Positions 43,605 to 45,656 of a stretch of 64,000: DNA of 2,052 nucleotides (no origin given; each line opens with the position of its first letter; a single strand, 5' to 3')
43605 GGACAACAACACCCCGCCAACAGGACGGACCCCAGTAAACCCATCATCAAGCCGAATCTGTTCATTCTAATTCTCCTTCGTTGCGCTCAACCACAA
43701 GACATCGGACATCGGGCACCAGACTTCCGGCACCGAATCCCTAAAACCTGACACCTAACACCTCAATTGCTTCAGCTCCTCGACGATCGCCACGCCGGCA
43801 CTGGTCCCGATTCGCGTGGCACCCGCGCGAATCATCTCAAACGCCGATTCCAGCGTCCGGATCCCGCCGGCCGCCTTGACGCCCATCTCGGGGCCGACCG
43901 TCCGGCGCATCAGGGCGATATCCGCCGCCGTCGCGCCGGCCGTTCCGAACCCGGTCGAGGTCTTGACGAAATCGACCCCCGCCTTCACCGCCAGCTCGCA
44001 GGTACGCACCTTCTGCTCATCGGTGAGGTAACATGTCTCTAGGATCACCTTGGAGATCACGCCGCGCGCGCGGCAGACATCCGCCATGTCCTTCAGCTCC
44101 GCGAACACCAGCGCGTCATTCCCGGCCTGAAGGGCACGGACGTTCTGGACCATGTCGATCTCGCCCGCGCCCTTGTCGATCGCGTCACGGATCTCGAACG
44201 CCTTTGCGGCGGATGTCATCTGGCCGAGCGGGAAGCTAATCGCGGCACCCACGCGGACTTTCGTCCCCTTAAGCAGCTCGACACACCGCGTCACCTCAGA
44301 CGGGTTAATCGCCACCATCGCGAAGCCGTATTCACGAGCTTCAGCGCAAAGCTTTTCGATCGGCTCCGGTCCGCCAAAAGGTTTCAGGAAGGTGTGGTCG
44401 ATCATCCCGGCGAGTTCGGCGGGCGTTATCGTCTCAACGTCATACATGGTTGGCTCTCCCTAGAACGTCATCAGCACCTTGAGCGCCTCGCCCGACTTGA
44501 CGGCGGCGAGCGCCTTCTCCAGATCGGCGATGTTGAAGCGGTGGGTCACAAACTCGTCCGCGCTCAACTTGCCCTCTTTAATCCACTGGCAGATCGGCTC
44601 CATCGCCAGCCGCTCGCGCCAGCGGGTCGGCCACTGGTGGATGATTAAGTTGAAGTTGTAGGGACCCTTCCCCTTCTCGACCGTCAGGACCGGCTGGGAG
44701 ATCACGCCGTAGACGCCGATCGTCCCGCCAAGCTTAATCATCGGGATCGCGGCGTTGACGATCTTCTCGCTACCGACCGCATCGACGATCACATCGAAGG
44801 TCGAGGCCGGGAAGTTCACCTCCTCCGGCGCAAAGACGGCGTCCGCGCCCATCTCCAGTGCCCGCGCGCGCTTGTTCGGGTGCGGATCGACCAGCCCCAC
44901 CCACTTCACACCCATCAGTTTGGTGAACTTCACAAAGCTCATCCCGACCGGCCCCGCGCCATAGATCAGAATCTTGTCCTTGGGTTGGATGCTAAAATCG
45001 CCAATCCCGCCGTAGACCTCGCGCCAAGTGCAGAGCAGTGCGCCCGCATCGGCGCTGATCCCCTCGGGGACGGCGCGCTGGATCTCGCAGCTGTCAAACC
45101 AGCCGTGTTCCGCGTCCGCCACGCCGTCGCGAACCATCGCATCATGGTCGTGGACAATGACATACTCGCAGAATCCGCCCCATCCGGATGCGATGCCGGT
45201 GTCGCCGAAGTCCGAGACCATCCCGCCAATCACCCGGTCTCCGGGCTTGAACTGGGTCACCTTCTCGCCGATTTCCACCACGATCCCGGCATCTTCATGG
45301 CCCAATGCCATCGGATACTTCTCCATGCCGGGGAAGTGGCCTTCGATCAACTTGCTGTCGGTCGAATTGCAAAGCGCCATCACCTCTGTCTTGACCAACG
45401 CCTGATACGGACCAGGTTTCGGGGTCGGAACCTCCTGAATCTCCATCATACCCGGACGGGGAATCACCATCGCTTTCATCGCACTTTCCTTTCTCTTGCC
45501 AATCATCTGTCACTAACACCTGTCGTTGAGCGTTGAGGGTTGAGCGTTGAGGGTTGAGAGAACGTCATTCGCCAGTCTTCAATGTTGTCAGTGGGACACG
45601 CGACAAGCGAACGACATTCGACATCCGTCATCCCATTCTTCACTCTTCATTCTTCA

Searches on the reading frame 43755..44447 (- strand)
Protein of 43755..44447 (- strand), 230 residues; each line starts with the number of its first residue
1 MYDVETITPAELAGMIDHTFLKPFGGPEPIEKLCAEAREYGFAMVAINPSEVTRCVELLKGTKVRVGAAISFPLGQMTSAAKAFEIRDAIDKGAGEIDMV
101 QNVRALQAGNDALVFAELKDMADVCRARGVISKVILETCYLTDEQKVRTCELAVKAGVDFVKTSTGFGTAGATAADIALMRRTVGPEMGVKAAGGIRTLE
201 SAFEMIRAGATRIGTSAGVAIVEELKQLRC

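Call 8: search_protein_families(library=pfam, proteins=[window:43755-44447:-], max_evalue=0.01)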
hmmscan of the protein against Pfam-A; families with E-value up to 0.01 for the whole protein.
window:43755-44447:- (230 aa): 2 families
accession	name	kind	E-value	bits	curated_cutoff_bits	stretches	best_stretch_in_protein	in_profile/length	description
PF01791.15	DeoC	-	4e-14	53.2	23.8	1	28-221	21-226/229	DeoC/LacD family aldolase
PF01180.27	DHO_dh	-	0.00088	19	27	1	169-218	217-276/291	Dihydroorotate dehydrogenase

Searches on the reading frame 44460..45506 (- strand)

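Call 8: search_protein_families(library=pfam, proteins=[window:44460-45506:-], max_evalue=0.01)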
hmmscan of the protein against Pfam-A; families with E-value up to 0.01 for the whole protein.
window:44460-45506:- (348 aa): 4 families
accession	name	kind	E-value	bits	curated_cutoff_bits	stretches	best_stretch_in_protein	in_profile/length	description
PF08240.17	ADH_N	-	2.3e-16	60.4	23.5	1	32-123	1-99/104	Alcohol dehydrogenase GroES-like domain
PF00107.32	ADH_zinc_N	-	5.8e-13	49.4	31.8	1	186-272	1-94/129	Zinc-binding dehydrogenase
PF13602.12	ADH_zinc_N_2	-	3.2e-08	35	27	1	220-341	2-128/134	Zinc-binding dehydrogenase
PF16912.11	Glu_dehyd_C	-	0.00038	20.4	34.9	1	171-278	27-141/211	Glucose dehydrogenase C-terminus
